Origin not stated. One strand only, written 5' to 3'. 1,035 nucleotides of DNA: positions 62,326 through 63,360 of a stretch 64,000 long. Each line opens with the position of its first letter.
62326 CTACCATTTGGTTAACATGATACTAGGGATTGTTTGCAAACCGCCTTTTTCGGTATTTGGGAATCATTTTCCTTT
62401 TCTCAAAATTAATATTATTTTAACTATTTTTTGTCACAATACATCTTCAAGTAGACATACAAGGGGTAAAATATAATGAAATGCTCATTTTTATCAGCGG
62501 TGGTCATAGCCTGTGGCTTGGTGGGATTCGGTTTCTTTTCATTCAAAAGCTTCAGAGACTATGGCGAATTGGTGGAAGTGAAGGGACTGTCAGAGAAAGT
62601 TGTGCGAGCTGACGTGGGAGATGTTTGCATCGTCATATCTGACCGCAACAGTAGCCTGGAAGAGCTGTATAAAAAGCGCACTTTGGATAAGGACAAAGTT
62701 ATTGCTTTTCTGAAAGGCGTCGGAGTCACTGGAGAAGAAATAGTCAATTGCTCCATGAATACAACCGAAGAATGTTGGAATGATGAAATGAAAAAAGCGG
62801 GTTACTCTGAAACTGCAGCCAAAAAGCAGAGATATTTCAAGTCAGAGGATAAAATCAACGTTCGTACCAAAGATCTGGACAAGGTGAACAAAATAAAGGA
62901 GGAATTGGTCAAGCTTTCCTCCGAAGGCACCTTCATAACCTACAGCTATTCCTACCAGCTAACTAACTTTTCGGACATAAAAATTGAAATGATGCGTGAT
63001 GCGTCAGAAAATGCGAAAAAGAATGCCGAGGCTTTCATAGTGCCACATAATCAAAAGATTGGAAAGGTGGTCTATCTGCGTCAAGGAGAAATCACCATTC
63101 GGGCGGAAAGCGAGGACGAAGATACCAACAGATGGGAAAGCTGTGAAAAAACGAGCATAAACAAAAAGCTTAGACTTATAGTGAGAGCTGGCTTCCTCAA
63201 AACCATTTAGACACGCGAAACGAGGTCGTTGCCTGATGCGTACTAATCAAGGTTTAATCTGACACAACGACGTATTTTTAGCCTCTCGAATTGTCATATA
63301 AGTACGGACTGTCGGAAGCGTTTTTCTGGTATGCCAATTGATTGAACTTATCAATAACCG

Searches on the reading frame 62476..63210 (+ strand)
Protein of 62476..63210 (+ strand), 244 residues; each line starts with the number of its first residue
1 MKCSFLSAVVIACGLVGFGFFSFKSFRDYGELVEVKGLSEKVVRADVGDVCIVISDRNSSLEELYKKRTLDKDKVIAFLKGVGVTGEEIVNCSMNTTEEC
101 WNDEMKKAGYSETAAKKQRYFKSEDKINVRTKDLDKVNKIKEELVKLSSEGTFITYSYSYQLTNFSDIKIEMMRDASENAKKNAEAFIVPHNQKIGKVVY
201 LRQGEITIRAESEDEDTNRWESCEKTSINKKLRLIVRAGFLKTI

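Call 35: search_protein_families(library=pfam, proteins=[window:62476-63210:+], max_evalue=1)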
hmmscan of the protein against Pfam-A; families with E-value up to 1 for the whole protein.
window:62476-63210:+ (244 aa): 1 family
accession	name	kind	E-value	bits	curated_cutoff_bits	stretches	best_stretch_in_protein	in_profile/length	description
PF04402.19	SIMPL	-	3.2e-14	54.1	25.2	1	33-204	1-161/205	Protein of unknown function (DUF541)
